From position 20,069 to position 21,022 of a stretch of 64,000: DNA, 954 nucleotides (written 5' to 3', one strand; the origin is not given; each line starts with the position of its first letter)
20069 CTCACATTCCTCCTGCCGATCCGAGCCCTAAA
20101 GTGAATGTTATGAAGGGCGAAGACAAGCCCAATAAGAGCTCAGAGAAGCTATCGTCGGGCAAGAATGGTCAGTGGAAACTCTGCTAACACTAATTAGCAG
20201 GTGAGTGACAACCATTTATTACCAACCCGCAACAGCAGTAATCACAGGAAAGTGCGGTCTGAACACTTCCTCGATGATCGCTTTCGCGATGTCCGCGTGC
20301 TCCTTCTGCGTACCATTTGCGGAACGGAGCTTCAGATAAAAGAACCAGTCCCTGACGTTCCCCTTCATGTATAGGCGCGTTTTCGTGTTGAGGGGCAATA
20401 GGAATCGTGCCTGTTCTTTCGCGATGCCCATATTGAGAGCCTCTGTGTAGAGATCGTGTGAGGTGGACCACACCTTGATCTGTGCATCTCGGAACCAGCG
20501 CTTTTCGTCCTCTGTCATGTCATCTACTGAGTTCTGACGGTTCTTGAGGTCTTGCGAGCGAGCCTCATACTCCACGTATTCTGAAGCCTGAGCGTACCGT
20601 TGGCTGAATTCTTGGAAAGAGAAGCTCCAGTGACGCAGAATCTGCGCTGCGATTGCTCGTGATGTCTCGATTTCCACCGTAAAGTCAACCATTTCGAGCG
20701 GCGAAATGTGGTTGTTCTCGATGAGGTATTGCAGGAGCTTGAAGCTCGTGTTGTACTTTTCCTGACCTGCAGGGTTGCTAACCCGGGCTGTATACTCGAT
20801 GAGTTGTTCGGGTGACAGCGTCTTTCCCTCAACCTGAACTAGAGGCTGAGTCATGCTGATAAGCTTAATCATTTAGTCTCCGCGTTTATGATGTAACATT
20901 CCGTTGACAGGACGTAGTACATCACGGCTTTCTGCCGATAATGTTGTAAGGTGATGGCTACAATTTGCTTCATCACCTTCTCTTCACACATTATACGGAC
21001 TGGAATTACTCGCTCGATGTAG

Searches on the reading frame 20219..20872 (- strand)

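Call 50: search_protein_families(library=pfam, proteins=[window:20219-20872:-], max_evalue=0.001)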
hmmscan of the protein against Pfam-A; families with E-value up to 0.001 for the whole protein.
window:20219-20872:- (217 aa): 1 family
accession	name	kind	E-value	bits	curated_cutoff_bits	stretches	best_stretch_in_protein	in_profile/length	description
PF02511.20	Thy1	-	2.8e-43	148.3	24.8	1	18-203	6-185/191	Thymidylate synthase complementing protein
